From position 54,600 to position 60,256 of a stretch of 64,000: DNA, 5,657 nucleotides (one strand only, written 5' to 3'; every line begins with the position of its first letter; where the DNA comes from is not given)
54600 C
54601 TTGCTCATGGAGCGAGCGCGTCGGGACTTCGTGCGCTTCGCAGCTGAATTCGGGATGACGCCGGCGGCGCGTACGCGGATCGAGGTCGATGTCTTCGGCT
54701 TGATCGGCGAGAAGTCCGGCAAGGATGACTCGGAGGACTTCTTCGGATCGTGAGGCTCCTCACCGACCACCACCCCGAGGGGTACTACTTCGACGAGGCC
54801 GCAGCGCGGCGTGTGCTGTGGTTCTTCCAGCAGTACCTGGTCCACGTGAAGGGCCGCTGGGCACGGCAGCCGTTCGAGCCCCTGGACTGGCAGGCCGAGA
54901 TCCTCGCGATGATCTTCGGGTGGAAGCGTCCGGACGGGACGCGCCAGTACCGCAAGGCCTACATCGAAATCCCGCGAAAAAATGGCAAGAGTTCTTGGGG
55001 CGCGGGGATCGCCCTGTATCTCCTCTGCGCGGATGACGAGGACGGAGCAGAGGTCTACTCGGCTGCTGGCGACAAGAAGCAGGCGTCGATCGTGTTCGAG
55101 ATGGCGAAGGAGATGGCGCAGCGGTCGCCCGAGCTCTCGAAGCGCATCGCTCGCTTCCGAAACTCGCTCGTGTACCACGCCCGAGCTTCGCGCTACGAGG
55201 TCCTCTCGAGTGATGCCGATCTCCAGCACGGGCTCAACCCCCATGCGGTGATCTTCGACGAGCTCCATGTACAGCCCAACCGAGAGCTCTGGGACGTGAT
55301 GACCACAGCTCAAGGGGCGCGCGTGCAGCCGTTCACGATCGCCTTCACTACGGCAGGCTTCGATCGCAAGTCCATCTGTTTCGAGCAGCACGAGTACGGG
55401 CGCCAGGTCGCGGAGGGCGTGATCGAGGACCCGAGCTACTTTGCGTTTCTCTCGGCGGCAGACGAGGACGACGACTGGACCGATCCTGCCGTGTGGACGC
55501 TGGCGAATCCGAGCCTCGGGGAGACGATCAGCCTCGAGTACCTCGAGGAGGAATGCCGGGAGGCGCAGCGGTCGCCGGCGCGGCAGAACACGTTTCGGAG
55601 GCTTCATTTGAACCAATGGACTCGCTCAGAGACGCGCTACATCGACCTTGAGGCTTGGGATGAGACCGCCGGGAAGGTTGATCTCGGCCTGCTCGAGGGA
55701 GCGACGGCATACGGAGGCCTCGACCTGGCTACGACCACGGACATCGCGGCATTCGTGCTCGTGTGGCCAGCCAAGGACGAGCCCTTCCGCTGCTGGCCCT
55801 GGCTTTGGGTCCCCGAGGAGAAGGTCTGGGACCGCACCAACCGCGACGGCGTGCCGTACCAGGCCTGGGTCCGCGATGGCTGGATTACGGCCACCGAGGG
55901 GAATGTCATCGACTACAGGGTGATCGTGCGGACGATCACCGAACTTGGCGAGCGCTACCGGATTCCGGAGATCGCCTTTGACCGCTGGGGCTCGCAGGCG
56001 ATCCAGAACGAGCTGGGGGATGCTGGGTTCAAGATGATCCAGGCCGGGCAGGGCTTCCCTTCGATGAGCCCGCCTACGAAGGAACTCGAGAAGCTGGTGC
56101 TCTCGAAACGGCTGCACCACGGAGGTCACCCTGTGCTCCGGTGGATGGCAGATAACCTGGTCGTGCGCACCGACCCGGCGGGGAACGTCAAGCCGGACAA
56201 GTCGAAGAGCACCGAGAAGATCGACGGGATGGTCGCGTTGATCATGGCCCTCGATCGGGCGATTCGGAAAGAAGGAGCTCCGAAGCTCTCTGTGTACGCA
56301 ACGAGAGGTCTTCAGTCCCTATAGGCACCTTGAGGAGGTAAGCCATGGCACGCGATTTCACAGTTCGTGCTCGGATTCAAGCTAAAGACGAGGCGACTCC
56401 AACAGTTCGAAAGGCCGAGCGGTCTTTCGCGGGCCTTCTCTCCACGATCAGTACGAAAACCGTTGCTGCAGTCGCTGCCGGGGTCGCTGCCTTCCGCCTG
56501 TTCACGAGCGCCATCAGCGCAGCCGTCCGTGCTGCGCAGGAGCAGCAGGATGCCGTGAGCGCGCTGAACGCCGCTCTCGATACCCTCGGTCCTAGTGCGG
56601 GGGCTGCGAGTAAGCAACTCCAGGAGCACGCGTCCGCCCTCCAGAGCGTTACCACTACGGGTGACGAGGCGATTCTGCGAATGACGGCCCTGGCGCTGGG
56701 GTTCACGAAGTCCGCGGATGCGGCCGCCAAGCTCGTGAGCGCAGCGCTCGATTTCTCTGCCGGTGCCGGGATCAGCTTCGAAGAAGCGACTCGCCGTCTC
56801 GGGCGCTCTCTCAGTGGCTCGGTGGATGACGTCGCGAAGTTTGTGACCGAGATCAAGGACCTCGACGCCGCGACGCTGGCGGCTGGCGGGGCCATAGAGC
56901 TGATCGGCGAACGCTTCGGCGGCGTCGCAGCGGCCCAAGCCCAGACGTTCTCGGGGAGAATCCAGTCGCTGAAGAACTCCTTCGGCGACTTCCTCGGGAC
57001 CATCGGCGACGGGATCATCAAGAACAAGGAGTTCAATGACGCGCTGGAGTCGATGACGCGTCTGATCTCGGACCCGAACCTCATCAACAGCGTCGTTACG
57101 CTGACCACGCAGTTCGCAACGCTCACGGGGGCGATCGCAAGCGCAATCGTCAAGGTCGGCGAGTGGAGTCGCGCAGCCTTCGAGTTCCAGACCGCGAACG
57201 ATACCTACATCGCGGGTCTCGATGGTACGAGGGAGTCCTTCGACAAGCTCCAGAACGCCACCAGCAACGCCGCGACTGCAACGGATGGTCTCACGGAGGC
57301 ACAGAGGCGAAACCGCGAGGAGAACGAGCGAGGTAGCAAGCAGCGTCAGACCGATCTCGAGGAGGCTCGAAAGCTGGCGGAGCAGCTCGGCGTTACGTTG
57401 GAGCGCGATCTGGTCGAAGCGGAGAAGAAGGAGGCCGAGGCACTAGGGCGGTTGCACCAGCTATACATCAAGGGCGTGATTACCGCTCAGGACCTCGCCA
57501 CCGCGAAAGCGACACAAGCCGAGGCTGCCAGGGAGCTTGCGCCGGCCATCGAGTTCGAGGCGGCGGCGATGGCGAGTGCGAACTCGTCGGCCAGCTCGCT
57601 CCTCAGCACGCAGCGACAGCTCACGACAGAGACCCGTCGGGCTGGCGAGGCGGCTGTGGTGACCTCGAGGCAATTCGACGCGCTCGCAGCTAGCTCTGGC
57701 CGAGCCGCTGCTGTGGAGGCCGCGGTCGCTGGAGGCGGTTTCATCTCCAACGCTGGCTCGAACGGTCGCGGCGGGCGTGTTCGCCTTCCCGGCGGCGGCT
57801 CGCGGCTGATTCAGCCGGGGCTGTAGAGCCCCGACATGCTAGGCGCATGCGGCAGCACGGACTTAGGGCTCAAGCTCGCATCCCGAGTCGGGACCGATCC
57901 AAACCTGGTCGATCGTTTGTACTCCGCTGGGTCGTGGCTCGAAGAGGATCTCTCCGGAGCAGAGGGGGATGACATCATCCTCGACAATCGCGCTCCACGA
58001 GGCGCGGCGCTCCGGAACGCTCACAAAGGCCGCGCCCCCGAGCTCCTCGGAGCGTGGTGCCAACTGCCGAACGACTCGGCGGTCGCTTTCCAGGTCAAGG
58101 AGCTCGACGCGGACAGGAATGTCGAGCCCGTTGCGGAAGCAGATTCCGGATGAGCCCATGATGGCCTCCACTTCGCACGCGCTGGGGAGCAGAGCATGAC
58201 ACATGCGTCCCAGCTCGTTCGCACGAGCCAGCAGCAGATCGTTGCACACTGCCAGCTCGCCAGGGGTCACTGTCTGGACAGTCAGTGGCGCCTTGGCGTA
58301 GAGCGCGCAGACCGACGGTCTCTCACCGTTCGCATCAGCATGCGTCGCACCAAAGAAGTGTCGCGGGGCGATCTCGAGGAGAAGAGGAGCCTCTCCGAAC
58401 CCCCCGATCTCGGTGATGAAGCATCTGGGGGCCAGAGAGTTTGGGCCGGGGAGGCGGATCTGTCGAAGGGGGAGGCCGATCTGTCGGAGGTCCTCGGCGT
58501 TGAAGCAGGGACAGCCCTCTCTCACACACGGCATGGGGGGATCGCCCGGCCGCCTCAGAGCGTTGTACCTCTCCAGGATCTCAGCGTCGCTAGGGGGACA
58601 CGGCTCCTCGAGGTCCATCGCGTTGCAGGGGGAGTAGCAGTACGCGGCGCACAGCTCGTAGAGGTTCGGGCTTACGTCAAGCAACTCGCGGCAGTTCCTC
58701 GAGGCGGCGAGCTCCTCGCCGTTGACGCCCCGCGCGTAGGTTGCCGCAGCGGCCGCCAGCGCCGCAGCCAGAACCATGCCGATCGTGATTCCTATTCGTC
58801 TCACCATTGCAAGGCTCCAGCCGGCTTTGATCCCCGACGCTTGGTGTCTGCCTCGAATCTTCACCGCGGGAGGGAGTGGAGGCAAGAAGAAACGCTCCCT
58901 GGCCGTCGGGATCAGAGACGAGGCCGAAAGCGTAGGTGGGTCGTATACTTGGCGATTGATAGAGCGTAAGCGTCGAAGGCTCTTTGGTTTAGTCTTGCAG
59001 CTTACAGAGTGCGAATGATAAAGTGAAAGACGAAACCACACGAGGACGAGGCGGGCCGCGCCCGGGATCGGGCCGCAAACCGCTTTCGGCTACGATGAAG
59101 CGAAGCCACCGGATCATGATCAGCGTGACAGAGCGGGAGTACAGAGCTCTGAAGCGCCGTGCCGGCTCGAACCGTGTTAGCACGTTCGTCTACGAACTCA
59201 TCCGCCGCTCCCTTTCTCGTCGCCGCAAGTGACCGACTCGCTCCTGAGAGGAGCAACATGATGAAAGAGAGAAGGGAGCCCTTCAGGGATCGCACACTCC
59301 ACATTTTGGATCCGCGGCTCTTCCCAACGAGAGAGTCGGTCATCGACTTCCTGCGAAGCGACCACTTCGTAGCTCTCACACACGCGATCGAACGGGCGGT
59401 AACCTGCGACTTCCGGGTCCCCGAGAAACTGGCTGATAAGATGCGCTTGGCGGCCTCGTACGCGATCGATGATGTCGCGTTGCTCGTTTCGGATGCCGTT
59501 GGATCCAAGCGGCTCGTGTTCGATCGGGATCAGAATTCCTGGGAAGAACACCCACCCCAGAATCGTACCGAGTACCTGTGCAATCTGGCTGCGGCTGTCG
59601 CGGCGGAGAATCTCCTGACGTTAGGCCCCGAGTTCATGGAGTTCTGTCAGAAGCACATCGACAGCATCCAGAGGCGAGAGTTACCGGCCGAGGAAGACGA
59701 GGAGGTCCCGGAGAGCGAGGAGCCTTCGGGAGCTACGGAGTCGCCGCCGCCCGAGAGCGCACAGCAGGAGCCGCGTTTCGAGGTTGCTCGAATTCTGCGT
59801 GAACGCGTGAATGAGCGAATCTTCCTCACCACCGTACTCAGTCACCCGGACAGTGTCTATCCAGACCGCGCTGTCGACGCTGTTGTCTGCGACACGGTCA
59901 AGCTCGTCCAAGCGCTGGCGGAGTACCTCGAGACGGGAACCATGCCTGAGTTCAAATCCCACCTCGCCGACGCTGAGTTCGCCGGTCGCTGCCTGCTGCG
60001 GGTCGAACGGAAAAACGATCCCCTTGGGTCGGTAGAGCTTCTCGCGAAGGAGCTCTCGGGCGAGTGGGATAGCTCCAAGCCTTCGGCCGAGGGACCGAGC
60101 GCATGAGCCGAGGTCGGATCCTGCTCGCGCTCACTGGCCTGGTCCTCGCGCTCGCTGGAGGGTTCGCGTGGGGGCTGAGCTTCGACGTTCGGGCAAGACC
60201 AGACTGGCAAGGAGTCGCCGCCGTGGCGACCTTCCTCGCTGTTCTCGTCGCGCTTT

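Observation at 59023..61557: Tightly coupled RHH + four-gene operon with a 2-TM protein and a zinc-ribbon/DUF4145 protein: candidate uncharacterised defence or abortive-infection module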

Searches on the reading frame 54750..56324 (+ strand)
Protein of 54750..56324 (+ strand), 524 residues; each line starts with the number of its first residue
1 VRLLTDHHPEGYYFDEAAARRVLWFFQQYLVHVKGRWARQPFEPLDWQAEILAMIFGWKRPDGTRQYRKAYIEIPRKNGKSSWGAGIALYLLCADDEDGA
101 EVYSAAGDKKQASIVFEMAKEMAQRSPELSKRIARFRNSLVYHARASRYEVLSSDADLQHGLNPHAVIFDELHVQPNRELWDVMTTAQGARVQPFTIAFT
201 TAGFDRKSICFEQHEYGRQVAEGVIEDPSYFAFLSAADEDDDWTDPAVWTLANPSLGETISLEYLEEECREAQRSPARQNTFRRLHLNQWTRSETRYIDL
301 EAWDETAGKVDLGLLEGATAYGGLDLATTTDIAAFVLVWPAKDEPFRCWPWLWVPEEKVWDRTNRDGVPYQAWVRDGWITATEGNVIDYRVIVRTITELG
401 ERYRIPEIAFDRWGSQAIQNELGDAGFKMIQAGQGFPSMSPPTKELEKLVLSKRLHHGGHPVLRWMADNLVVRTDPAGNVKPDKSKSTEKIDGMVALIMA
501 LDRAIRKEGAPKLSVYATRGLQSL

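Call 25: search_protein_families(library=pfam, proteins=[window:54750-56324:+], max_evalue=0.01)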
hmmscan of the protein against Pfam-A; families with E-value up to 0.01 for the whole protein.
window:54750-56324:+ (524 aa): 2 families
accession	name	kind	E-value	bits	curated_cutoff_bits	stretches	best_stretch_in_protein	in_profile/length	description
PF20441.4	TerL_nuclease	-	9.1e-49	166.6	24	1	225-508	2-286/286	Terminase large subunit, endonuclease domain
PF03354.21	TerL_ATPase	-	4.4e-28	98.6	23.7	1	46-217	1-176/178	Terminase large subunit, ATPase domain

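Call 26: search_protein_families(library=phrogs, proteins=[window:54750-56324:+], max_evalue=0.01)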
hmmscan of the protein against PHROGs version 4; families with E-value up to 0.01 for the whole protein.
window:54750-56324:+ (524 aa): 8 families
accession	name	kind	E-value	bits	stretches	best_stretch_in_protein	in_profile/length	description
phrog_9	-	head and packaging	2.6e-181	606.4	1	13-513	179-672/812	terminase large subunit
phrog_2699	-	head and packaging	4e-103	345.6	1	214-511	2-300/315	terminase large subunit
phrog_7331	-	head and packaging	7.6e-33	113.5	1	419-523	7-112/113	terminase large subunit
phrog_4914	-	head and packaging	1.8e-32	113.7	1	9-135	46-175/213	terminase large subunit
phrog_10517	-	head and packaging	2e-19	71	1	8-119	72-181/207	terminase large subunit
phrog_37124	-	unknown function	8.5e-17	62.3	1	324-438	1-128/143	-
phrog_2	-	head and packaging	8.6e-13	48.9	1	41-510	263-599/807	terminase large subunit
phrog_7622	-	head and packaging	0.00017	22.3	1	22-131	36-145/224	terminase large subunit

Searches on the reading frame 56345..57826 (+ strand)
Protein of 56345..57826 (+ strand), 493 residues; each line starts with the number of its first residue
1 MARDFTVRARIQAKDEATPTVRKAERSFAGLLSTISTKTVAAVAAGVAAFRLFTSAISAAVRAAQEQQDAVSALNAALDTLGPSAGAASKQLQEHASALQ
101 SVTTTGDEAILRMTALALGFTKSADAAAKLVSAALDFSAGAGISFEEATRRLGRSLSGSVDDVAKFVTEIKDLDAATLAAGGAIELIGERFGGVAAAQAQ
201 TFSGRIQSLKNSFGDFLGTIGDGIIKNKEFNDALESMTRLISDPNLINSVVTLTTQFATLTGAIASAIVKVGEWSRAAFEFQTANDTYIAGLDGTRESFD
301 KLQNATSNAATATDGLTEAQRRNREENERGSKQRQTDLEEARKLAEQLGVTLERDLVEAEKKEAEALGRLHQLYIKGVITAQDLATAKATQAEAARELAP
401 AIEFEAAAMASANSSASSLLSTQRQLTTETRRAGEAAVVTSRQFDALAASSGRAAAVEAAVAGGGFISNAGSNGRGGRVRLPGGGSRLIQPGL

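Call 25: search_protein_families(library=pfam, proteins=[window:56345-57826:+], max_evalue=0.01)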
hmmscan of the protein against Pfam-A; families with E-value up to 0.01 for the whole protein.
window:56345-57826:+ (493 aa): 2 families
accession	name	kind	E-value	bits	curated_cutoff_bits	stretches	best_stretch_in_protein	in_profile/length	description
PF06791.18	TMP_2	-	1e-05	25.8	30.2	1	31-178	66-204/208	Prophage tail length tape measure protein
PF25615.1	PhiKZ_gp85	-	0.0054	17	27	0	253-309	82-138/145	Bacteriophage PhiKZ vertex-binding protein gp85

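Call 26: search_protein_families(library=phrogs, proteins=[window:56345-57826:+], max_evalue=0.01)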
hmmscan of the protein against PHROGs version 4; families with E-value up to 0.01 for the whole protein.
window:56345-57826:+ (493 aa): 2 families
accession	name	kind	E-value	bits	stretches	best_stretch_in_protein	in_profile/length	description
phrog_1538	-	tail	0.0005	19.9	0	22-177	182-329/811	tail length tape measure protein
phrog_14569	-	head and packaging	0.0089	16.9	0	253-310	82-139/147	virion structural protein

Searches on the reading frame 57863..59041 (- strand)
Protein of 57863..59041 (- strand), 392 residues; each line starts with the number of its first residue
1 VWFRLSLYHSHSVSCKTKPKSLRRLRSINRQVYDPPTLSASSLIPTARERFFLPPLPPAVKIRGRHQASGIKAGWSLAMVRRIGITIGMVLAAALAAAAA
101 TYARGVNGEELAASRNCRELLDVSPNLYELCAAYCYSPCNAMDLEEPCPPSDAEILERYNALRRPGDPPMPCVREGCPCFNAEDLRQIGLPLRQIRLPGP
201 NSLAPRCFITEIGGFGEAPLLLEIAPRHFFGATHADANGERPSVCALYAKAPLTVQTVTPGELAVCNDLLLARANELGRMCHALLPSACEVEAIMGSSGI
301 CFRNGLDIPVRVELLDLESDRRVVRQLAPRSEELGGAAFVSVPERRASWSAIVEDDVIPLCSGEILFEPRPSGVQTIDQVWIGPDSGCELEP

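Call 25: search_protein_families(library=pfam, proteins=[window:57863-59041:-], max_evalue=0.01)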
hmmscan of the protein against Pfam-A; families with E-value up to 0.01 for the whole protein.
window:57863-59041:- (392 aa): 0 families

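Call 26: search_protein_families(library=phrogs, proteins=[window:57863-59041:-], max_evalue=0.01)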
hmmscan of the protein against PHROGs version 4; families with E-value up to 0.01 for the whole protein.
window:57863-59041:- (392 aa): 0 families

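Call 86: search_protein_families(library=pfam, proteins=[window:57863-59041:-], max_evalue=1)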
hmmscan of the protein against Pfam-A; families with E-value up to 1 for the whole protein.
window:57863-59041:- (392 aa): 0 families

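Call 99: search_protein_families(library=ncbifam, proteins=[window:57863-59041:-], max_evalue=1)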
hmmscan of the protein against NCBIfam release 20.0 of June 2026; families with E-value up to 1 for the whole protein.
window:57863-59041:- (392 aa): 0 families

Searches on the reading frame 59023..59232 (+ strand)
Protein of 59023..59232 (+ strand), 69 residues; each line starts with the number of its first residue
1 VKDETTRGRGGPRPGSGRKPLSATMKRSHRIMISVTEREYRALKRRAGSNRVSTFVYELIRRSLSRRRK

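Call 3: search_protein_families(library=pfam, proteins=[window:59023-59232:+], max_evalue=1)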
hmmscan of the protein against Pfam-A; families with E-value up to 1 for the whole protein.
window:59023-59232:+ (69 aa): 1 family
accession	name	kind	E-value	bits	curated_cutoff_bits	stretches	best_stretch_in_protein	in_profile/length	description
PF21983.2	NikA-like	-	0.018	15.6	27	1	26-64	2-38/72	Mobilization protein NikA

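Call 4: search_protein_families(library=padloc, proteins=[window:59023-59232:+], max_evalue=1)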
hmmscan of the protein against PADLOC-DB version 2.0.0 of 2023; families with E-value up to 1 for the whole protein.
window:59023-59232:+ (69 aa): 0 families

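Call 5: search_protein_families(library=phrogs, proteins=[window:59023-59232:+], max_evalue=1)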
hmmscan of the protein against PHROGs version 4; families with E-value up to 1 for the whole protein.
window:59023-59232:+ (69 aa): 0 families

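Call 6: search_protein_families(library=ncbifam, proteins=[window:59023-59232:+], max_evalue=1)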
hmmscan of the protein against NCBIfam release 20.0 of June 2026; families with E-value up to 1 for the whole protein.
window:59023-59232:+ (69 aa): 0 families

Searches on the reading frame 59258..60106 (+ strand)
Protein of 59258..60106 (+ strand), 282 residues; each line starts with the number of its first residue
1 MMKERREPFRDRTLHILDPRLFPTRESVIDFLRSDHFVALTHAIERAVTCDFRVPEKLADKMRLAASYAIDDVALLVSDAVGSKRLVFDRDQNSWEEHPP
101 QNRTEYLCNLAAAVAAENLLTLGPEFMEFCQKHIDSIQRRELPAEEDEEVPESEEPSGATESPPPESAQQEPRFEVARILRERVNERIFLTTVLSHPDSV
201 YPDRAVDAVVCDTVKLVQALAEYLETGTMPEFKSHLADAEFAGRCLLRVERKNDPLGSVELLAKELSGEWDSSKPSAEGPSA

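Call 3: search_protein_families(library=pfam, proteins=[window:59258-60106:+], max_evalue=1)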
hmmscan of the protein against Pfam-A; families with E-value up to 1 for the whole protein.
window:59258-60106:+ (282 aa): 0 families

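Call 4: search_protein_families(library=padloc, proteins=[window:59258-60106:+], max_evalue=1)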
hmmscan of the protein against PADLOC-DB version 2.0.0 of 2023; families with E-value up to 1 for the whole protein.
window:59258-60106:+ (282 aa): 0 families

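Call 5: search_protein_families(library=phrogs, proteins=[window:59258-60106:+], max_evalue=1)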
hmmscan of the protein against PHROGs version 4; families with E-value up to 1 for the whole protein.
window:59258-60106:+ (282 aa): 0 families

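Call 6: search_protein_families(library=ncbifam, proteins=[window:59258-60106:+], max_evalue=1)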
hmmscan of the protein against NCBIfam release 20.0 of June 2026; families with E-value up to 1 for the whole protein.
window:59258-60106:+ (282 aa): 0 families

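Call 12: find_homologous_proteins(query=window:59258-60106:+)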
Query window:59258-60106:+ (282 aa): 3 proteins with E <= 0.001 among 5373 candidates.
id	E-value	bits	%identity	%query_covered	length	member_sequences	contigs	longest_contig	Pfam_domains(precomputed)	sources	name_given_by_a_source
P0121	1.1e-181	620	100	100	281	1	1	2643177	-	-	-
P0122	1.3e-53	201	63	50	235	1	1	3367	-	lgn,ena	-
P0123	5.0e-33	133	56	46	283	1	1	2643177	-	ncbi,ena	-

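Call 15: find_encoding_contigs(protein=P0122, flank=5000)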
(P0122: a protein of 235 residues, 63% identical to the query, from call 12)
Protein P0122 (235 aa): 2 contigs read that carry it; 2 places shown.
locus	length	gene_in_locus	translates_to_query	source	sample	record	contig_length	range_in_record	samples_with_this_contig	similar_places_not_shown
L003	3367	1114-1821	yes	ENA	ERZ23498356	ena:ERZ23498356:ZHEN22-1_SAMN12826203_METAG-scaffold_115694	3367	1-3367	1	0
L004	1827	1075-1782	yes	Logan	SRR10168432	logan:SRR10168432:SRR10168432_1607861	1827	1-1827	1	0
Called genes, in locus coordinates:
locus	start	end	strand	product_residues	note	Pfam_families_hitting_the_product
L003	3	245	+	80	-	?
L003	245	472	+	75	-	-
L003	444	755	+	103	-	-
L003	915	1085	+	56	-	-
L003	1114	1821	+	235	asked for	-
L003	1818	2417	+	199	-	-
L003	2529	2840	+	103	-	-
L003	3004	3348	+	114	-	-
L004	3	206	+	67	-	?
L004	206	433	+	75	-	-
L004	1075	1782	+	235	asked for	-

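Call 16: find_encoding_contigs(protein=P0123, flank=10000)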
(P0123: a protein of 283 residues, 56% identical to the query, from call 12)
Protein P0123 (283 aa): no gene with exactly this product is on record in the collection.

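Call 24: find_related_loci(query=A1, collection=genome_contigs, flank=10000)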
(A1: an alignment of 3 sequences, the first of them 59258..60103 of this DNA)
Query A1 (282 aa) in genome_contigs; peptide patterns used: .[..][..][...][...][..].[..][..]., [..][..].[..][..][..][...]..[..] (x = any residue, [..] = any of these).
150 stretches matched a pattern, but none encodes a relative of the query by tblastn (E <= 1e-3).

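Call 86: search_protein_families(library=pfam, proteins=[L003:1818-2414:+], max_evalue=1)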
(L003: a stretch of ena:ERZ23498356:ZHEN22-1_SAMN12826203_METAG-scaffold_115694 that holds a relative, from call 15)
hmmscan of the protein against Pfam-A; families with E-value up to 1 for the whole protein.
L003:1818-2414:+ (199 aa): 0 families

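Call 88: predict_structure(alignment_id=A1)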
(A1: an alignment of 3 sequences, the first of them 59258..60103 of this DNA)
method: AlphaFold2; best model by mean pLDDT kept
length: 282 residues; sequences in the alignment: 3
mean_pLDDT: 49.0   pTM: 0.35
mean pLDDT of the five models: 49.0, 42.1, 42.0, 40.8, 39.5
residues with pLDDT >= 90: 0; 70-90: 8; 50-70: 110; < 50: 164
segments of 3 or more residues with pLDDT < 50: 1-14, 83-98, 123-131, 133-155, 157-177, 186-209, 227-229, 232-270, 272-282
pLDDT, mean of each block of 10 residues (from residue 1): 36 54 69 67 64 62 66 64 44 45 59 53 47 42 40 39 39 47 49 38 44 57 53 41 36 37 45 41 26
secondary structure, 60 per line:
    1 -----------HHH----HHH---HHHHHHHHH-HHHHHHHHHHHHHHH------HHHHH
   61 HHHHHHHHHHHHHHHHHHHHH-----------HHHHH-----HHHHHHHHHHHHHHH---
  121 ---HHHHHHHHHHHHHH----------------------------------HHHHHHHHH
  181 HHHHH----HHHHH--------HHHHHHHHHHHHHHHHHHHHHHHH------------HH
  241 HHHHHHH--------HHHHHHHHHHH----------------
elements in order: H25-33 H35-49 H56-81 H93-97 H103-117 H124-137 H172-185 H190-194 H203-226 H239-247 H256-266

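Call 99: search_protein_families(library=ncbifam, proteins=[L003:1818-2414:+], max_evalue=1)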
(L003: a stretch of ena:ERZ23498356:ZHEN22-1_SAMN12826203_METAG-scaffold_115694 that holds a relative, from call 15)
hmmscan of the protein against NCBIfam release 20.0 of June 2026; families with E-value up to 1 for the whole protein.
L003:1818-2414:+ (199 aa): 0 families
